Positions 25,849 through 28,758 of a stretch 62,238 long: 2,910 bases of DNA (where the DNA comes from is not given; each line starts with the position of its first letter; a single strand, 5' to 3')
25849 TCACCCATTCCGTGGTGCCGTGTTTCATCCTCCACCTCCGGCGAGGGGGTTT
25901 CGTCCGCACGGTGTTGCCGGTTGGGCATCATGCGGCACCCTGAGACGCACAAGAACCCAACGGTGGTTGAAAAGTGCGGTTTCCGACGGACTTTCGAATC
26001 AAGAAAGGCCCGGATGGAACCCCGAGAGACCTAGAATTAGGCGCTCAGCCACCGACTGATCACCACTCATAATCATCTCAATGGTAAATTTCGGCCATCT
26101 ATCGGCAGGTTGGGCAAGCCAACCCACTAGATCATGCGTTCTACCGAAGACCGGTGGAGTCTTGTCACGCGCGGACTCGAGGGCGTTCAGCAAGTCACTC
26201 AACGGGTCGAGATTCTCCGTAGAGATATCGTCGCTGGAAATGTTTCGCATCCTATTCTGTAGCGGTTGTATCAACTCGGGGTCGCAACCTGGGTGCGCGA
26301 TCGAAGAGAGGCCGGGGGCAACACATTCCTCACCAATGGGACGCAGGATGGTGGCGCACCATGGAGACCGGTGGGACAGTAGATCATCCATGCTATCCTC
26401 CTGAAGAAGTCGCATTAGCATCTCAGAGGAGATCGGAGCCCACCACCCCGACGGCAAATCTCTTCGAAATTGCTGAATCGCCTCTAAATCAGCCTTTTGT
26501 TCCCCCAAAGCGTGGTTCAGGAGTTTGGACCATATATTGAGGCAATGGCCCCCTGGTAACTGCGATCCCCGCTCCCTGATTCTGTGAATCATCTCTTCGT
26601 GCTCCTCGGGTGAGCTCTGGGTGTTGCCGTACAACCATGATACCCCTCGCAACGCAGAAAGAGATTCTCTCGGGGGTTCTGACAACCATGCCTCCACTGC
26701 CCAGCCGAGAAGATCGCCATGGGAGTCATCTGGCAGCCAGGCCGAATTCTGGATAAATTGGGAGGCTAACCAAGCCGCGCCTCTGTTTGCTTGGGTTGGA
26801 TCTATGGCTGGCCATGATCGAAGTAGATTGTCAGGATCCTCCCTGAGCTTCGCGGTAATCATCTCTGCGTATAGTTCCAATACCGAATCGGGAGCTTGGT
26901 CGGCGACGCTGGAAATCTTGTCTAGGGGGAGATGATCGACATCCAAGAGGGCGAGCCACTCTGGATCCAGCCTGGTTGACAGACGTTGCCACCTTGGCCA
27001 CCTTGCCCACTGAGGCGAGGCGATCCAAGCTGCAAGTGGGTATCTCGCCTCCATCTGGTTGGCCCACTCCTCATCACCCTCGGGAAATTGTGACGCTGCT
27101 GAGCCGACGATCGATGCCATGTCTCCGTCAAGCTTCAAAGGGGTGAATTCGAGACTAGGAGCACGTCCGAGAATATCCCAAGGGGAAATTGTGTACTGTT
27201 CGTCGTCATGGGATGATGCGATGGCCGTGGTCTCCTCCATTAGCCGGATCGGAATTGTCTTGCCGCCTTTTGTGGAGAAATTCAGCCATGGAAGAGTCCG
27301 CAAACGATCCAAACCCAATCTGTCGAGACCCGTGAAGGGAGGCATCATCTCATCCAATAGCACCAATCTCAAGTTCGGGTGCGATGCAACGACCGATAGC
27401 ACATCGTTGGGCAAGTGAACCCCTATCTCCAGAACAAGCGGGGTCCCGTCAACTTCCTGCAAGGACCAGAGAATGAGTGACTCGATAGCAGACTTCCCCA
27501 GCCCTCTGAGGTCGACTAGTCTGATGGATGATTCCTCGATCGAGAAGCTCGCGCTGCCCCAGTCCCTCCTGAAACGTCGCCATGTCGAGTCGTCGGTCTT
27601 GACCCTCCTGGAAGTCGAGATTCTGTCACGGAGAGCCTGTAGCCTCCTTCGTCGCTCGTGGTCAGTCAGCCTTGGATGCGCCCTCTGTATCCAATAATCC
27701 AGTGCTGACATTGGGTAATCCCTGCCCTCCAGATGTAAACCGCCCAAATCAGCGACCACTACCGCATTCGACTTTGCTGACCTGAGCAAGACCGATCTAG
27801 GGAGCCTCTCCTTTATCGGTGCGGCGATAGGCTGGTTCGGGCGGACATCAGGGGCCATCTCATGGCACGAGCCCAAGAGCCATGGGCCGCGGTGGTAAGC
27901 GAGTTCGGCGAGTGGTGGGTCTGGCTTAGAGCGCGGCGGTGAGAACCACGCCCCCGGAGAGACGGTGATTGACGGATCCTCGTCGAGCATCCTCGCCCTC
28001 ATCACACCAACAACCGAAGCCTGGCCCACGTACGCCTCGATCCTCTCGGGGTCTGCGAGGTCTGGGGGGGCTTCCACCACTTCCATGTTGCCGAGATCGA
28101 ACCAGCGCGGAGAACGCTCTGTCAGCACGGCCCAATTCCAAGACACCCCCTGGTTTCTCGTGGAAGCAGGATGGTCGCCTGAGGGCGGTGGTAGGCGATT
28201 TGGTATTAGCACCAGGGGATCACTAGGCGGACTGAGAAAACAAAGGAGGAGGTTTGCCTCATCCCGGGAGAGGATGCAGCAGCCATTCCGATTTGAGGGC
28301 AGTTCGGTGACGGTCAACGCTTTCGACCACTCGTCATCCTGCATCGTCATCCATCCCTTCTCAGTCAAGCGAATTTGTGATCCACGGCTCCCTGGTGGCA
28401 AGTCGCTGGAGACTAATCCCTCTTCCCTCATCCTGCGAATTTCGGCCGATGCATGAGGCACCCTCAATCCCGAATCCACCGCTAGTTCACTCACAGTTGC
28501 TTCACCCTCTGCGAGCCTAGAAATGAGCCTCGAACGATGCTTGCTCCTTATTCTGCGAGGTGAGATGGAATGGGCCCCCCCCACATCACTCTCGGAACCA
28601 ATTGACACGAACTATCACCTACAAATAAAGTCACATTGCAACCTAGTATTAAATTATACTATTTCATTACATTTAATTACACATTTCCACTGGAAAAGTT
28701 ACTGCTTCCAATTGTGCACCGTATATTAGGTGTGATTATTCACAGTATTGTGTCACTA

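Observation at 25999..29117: AT-rich island with an exact mini-ORB core, flanked by divergent winged-helix genes including an 869-aa orphan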

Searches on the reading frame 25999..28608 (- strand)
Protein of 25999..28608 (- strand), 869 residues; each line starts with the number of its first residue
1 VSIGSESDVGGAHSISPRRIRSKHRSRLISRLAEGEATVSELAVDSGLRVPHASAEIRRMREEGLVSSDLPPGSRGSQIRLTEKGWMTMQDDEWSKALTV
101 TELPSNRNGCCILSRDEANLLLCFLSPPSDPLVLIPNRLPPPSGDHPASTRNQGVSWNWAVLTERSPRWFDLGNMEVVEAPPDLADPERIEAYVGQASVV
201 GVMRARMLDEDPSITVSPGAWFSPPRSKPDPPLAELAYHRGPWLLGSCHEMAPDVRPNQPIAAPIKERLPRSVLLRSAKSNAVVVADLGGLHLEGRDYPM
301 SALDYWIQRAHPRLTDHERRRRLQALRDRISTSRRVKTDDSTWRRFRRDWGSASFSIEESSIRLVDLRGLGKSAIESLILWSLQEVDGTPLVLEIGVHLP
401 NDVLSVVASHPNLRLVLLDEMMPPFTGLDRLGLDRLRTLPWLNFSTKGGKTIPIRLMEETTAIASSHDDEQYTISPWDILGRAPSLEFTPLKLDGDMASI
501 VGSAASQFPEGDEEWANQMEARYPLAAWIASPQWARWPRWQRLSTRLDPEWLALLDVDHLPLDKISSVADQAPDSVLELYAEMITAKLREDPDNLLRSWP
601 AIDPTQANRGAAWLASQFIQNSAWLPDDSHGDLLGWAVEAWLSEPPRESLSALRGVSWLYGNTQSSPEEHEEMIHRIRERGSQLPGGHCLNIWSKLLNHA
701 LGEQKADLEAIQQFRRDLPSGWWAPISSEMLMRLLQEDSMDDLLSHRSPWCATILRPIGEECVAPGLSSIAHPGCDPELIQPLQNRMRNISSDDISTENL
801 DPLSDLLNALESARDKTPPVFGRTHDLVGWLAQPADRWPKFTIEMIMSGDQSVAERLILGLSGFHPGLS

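Call 7: search_protein_families(library=pfam, proteins=[window:25999-28608:-], max_evalue=0.1)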
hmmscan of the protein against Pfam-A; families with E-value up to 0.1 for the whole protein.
window:25999-28608:- (869 aa): 1 family
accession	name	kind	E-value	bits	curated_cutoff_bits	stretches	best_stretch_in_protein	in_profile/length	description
PF01022.26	HTH_5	-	9.2e-05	22.7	22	1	23-68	2-47/47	Bacterial regulatory protein, arsR family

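Call 8: search_protein_families(library=ncbifam, proteins=[window:25999-28608:-], max_evalue=0.1)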
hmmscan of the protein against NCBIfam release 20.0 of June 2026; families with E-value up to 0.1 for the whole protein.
window:25999-28608:- (869 aa): 1 family
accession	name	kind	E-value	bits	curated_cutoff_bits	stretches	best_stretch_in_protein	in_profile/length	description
NF033788.1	HTH_metalloreg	subfamily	3.3e-06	26.8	55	1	22-68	10-57/77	metalloregulator ArsR/SmtB family transcription factor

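Call 10: search_solved_structures(query=window:25999-28608:-, max_evalue=1)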
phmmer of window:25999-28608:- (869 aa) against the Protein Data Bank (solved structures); distinct sequences matched with E-value up to 1: 10.
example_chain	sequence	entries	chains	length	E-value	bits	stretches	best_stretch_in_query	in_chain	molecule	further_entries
7kua_A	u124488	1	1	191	0.074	14.7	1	34-89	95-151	Transcriptional regulator, MarR family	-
2ebi_A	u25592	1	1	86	0.19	13.3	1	638-699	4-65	DNA binding protein GT-1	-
7l1i_A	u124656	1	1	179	0.25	12.9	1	16-90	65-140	MarR family multidrug resistance pump transcriptional regulator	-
2jmw_A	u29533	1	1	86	0.26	12.9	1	638-699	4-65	DNA binding protein GT-1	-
2w29_A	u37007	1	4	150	0.37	12.4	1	32-67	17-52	PROBABLE TRANSCRIPTIONAL REGULATORY PROTEIN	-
2vbw_A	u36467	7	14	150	0.39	12.3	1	32-67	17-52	TRANSCRIPTIONAL REGULATORY PROTEIN | PROBABLE TRANSCRIPTIONAL REGULATORY PROTEIN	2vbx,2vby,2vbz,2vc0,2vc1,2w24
2w25_A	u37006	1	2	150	0.39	12.3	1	32-67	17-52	PROBABLE TRANSCRIPTIONAL REGULATORY PROTEIN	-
6lg2_A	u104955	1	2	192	0.49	11.9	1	55-98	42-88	Predicted transcriptional regulators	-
5z7b_A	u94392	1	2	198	0.51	11.9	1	55-98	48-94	PadR family transcriptional regulator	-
2kko_A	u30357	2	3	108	0.6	11.7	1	21-68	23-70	POSSIBLE TRANSCRIPTIONAL REGULATORY PROTEIN (POSSIBLY ARSR-FAMILY) | Possible transcriptional regulatory arsR-family protein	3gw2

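Call 11: find_homologous_proteins(query=window:25999-28608:-)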
Query window:25999-28608:- (869 aa): 289 proteins with E <= 0.001 among 8000 candidates; the best 120 are listed.
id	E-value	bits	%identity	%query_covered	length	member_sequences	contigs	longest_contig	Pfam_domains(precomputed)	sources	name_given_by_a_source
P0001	0.0e+0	1879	95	100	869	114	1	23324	-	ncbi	-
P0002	0.0e+0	1628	82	100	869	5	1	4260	-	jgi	-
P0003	0.0e+0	1593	80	100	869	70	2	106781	-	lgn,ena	-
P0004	0.0e+0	1474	79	93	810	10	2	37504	-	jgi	-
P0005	0.0e+0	1339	68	100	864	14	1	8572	-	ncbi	-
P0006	0.0e+0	1219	62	100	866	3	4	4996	-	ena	-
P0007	0.0e+0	1209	62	97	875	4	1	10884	-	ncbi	-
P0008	0.0e+0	1207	62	100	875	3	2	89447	-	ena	-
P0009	0.0e+0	1204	63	97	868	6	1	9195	-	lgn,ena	-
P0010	0.0e+0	1190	62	97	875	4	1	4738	-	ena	-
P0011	0.0e+0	1183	61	97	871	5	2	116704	-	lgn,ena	-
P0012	0.0e+0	1176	60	100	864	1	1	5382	-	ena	-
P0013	0.0e+0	1175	60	100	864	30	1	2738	-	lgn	-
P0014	0.0e+0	1170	59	100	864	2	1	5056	-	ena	-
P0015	0.0e+0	1159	60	97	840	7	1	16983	-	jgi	jgi:hypothetical protein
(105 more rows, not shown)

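Call 14: find_related_loci(query=A1, collection=genome_contigs, flank=10000)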
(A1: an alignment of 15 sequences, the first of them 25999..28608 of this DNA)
Query A1 (869 aa) in genome_contigs; peptide patterns used: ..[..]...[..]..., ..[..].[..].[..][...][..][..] (x = any residue, [..] = any of these).
182 stretches matched a pattern; 129 encode a relative of the query (tblastn E <= 1e-3); the best 80 are kept; 80 distinct loci.
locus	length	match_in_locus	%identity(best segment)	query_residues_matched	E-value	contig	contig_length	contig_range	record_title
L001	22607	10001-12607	92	1-869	0e+0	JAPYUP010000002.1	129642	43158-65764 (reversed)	MAG: Candidatus Thalassarchaeaceae archaeon isolate PW8.metabat2.180 PW8_96_length_129642_cov_24.887905, whole genome sh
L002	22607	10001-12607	80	1-869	0e+0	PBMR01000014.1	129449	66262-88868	MAG: Methanobacteriota archaeon isolate SP208 MHASMcontig_598236, whole genome shotgun sequence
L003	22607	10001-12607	79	1-869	0e+0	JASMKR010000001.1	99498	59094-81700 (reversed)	MAG: Candidatus Thalassarchaeaceae archaeon isolate Arabian9_MAG_20 c_000000035874, whole genome shotgun sequence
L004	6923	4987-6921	95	1-645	0e+0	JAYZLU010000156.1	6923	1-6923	MAG: Thermoplasmatota archaeon isolate XB_MAG313 DB_MAG313_0161, whole genome shotgun sequence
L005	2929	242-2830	62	1-868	0e+0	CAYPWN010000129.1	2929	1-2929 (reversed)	MAG TPA_asm: uncultured Candidatus Poseidoniales archaeon isolate ERP001736_co1_401 genome assembly, contig: NODE_40385_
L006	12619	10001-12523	63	28-869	0e+0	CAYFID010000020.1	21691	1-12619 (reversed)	MAG TPA_asm: uncultured Candidatus Poseidoniales archaeon isolate ERP001736_co1_142 genome assembly, contig: NODE_1045_l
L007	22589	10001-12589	60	1-868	0e+0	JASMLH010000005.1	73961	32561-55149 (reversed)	MAG: Candidatus Thalassarchaeaceae archaeon isolate Arabian9_MAG_35 NODE_5_length_73961_cov_5.016580, whole genome shotg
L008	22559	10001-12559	59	16-869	0e+0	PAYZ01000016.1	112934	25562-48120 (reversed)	MAG: Methanobacteriota archaeon isolate SP88 85865, whole genome shotgun sequence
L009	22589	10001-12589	60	1-868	0e+0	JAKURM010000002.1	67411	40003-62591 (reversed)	MAG: Candidatus Thalassarchaeum sp. isolate ALOHA_A2.5_55 A2.5-MGIIb-O3-3_2, whole genome shotgun sequence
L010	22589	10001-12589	58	1-868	0e+0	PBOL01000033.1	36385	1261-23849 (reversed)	MAG: Methanobacteriota archaeon isolate RS392 15065, whole genome shotgun sequence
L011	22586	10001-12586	58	1-868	0e+0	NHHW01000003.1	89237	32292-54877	MAG: Euryarchaeota archaeon TMED173 79776, whole genome shotgun sequence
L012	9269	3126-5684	57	16-869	0e+0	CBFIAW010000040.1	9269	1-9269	MAG: Candidatus Thalassarchaeaceae archaeon isolate Co_bin_552_indper genome assembly, contig: Co_bin_552_indper_c41, wh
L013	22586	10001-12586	58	1-869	0e+0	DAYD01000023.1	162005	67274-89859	MAG TPA_asm: Euryarchaeota archaeon UBA462 UBA462_contig_588, whole genome shotgun sequence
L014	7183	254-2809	57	15-868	0e+0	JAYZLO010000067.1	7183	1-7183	MAG: Thermoplasmatota archaeon isolate XB_MAG308 DB_MAG308_0067, whole genome shotgun sequence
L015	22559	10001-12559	57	16-869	0e+0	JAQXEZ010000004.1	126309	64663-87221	MAG: Candidatus Thalassarchaeaceae archaeon isolate cluster2-bin.139 k141_2950721, whole genome shotgun sequence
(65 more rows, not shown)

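Call 36: predict_structure(alignment_id=A1)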
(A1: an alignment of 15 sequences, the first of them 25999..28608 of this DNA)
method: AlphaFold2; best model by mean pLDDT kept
length: 869 residues; sequences in the alignment: 15
mean_pLDDT: 82.8   pTM: 0.59
mean pLDDT of the five models: 82.8, 79.0, 77.3, 75.6, 75.4
residues with pLDDT >= 90: 285; 70-90: 483; 50-70: 66; < 50: 35
segments of 3 or more residues with pLDDT < 50: 1-14, 144-152, 460-470
pLDDT, mean of each block of 10 residues (from residue 1): 30 62 88 85 85 90 89 81 88 87 76 88 87 85 49 71 86 80 62 67 88 80 78 79 82 84 84 81 83 73 91 87 87 70 88 85 86 92 83 89 90 91 90 78 86 77 37 81 72 71 77 79 87 89 89 84 83 89 84 73 85 92 88 89 92 93 85 93 91 95 91 92 93 86 83 92 89 88 83 61 92 89 92 90 90 92 82
secondary structure, 60 per line:
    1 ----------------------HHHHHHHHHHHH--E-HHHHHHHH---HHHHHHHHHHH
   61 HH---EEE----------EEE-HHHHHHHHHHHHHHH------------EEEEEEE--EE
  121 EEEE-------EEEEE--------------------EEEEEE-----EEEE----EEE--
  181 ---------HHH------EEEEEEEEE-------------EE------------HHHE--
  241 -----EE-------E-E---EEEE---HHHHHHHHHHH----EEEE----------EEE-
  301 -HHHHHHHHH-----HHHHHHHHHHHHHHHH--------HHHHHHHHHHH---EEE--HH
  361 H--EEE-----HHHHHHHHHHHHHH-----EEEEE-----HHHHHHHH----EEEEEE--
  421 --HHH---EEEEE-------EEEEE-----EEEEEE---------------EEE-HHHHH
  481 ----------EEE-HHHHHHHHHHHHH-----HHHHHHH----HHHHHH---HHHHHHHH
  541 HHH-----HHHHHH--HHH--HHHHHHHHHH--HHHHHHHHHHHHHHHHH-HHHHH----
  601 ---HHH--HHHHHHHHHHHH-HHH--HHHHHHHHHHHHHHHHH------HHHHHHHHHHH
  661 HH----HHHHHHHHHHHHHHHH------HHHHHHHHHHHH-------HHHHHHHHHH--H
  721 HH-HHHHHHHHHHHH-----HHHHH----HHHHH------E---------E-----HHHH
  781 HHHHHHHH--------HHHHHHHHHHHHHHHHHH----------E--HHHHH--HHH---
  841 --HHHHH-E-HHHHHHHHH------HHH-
elements in order (helices of 4 or more, strands of 3 or more residues): H23-34 H39-46 H50-62 E66-68 E79-81 H83-97 E110-116 E119-124 E132-136 E157-162 E168-171 E176-178 E199-207 E261-264 H268-278 E283-286 E297-299 H302-310 H316-331 H340-350 E354-356 E364-366 H372-385 E391-395 H401-408 E413-418 E429-433 E441-445 E451-456 E472-474 H476-480 E491-493 H495-507 H513-519 H524-529 H533-543 H549-554 H562-571 H574-590 H592-596 H609-620 H627-643 H650-662 H667-682 H689-700 H708-717 H724-735 H741-745 H750-754 H777-788 H797-814 H828-832 H843-847 H851-859

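Call 38: fold_search(model_id=the predicted structure, library=pdb)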
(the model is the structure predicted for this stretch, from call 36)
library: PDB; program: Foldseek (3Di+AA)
matches with E <= 10: 1212; with E <= 0.001: 0
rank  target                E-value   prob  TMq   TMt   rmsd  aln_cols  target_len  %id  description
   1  7kua                  6.1e-03  1.00  0.09  0.47   4.0        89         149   25  Crystal structure of the MarR family transcriptional regulator from Pseudomonas putida bound to Indole 3 acetic acid (released 2021-12-01)
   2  5yhx_A                1.6e-02  1.00  0.08  0.46   8.3        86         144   16  Structure of Lactococcus lactis ZitR, wild type (released 2017-12-06)
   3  7kfo                  1.8e-02  1.00  0.07  0.46   1.2        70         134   24  Crystal structure of the MarR family transcriptional regulator from Variovorax paradoxus bound to Indole 3 acetic acid (released 2021-11-10)
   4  7kk0                  1.8e-02  1.00  0.07  0.46   1.5        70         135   24  Crystal structure of the MarR family transcriptional regulator from Variovorax paradoxus bound to Catechol (released 2021-12-01)
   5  4yif_C                1.9e-02  1.00  0.09  0.48   3.6        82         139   22  Crystal structure of Rv0880 (released 2015-06-10)
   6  5yi3_E                2.0e-02  1.00  0.08  0.43   8.0        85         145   20  Structure of Lactococcus lactis ZitR, C30S mutant in complex with DNA (released 2017-12-06)
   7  3e6m_G                2.2e-02  1.00  0.07  0.43   2.4        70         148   27  The crystal structure of a MarR family transcriptional regulator from Silicibacter pomeroyi DSS. (released 2008-09-02)
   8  7kfs                  2.2e-02  1.00  0.08  0.44   2.6        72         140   25  Crystal structure of the MarR family transcriptional regulator from Variovorax paradoxus bound to Benzoic Acid (released 2021-11-10)
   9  5yi3_B                2.4e-02  1.00  0.08  0.45   9.6        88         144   17  Structure of Lactococcus lactis ZitR, C30S mutant in complex with DNA (released 2017-12-06)
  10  5yhx_N                2.7e-02  1.00  0.08  0.42   7.0        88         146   20  Structure of Lactococcus lactis ZitR, wild type (released 2017-12-06)
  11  7kjl                  2.8e-02  1.00  0.08  0.45   2.9        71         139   22  Crystal structure of the MarR family transcriptional regulator from Variovorax paradoxus bound to Salicylic acid (released 2021-12-01)
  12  7krh                  2.9e-02  1.00  0.08  0.45   2.9        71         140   21  Crystal structure of the MarR family transcriptional regulator from Variovorax paradoxus with S28A and R46A mutations (released 2021-12-01)
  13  4rs8_A                3.1e-02  1.00  0.07  0.72   1.8        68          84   24  Apo structure of novel pNOB8 plasmid centromere binding protein (released 2015-09-16)
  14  5yhx_B                3.1e-02  1.00  0.08  0.45   6.4        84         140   19  Structure of Lactococcus lactis ZitR, wild type (released 2017-12-06)
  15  9u7b_A                3.1e-02  1.00  0.09  0.43   4.3        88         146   24  Crystal structure of Rv0042c (released 2026-03-25)
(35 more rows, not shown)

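Call 44: search_solved_structures(query=A1, max_evalue=1)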
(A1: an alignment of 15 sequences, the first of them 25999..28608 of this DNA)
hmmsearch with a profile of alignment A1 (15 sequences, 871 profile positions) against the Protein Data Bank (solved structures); distinct sequences matched with E-value up to 1: 15.
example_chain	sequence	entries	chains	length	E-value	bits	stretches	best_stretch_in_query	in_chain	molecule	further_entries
7l1i_A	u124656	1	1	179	0.0048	18.2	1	16-93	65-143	MarR family multidrug resistance pump transcriptional regulator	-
6lg2_A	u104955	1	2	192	0.0084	17.4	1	56-91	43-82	Predicted transcriptional regulators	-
5z7b_A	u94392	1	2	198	0.0088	17.4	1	56-91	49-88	PadR family transcriptional regulator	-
9iij_A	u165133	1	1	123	0.011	17.1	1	16-117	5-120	Transcriptional regulator, PadR-like family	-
2kko_A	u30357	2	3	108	0.024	15.9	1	18-68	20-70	POSSIBLE TRANSCRIPTIONAL REGULATORY PROTEIN (POSSIBLY ARSR-FAMILY) | Possible transcriptional regulatory arsR-family protein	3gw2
4fx0_A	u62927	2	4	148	0.058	14.7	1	35-91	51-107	PROBABLE TRANSCRIPTIONAL REPRESSOR PROTEIN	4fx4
13ct_A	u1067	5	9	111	0.16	13.2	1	15-68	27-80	Transcriptional regulator, ArsR family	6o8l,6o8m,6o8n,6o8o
6o8k_A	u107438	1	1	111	0.17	13.1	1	16-68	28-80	Transcriptional regulator, ArsR family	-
7l19_A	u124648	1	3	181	0.2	12.9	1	28-91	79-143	MarR family transcriptional regulator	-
1r22_A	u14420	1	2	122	0.2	12.9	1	24-67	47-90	Transcriptional repressor smtB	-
2lkp_A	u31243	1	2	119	0.21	12.8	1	6-71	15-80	HTH-type transcriptional regulator NmtR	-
1r1t_A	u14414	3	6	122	0.22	12.7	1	24-67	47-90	Transcriptional repressor smtB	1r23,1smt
2rdp_A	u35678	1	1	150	0.39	11.9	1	32-102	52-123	putative transcriptional regulator MarR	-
3cuo_A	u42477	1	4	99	0.66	11.2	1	10-69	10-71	Uncharacterized HTH-type transcriptional regulator ygaV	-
4omy_A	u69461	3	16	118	0.71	11.1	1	24-68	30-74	NolR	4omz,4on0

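Call 61: search_protein_representatives(alignment_id=A1)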
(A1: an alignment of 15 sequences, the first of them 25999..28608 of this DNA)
Query: 15 sequences, 871 profile positions. Proteins with E-value up to 0.001 (for the whole library): 193; up to 1e-10: 135; up to 1e-30: 74. The best 150 are listed.
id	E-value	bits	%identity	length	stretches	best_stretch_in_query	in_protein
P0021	0.0e+00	1383.2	-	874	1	4-868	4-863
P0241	0.0e+00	1127.8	-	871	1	1-868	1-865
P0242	2.7e-197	674.2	-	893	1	10-869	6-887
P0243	2.2e-191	654.7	-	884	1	16-869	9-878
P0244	9.2e-177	606.3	-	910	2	144-869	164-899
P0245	4.9e-175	600.6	-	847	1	12-866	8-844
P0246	3.9e-171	587.7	-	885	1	16-869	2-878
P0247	7.5e-170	583.4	-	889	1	10-869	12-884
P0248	7.7e-162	556.9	-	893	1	9-870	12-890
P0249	7.5e-155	533.8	-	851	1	17-868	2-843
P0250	1.3e-154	533.0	-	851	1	33-868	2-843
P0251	3.9e-152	524.8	-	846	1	50-868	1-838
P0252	4.0e-152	524.8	-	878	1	10-868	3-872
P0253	5.1e-152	524.4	-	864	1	17-869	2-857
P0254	1.8e-149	516.0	-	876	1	16-869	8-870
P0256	6.3e-128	444.7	-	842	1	13-853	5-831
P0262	5.4e-99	349.0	-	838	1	17-856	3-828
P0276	1.2e-75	271.8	-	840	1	15-857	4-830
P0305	2.8e-37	144.8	-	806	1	20-862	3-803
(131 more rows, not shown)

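Call 64: find_encoding_contigs(protein=P0242, flank=8000, max_places=2)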
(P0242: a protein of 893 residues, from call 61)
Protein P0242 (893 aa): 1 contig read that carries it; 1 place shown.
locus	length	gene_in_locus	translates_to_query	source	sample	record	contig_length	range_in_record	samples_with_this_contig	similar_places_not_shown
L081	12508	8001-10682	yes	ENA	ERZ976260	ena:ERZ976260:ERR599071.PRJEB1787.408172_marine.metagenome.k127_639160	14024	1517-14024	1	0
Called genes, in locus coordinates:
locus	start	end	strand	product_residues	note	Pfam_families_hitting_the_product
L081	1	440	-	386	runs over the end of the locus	PF05138:PaaA_PaaC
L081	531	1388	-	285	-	PF00378:ECH_1, PF16113:ECH_2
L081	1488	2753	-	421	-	PF13450:NAD_binding_8 (faint)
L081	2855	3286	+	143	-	PF02391:MoaE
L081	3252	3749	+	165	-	PF01967:MoaC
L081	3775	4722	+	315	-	PF03320:FBPase_glpX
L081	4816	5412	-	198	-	-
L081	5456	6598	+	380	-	PF00274:Glycolytic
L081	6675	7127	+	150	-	PF05099:TerB (weak)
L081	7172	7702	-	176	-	PF12976:DUF3860, PF02037:SAP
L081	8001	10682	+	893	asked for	-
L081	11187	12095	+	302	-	PF04019:DUF359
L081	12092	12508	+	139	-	?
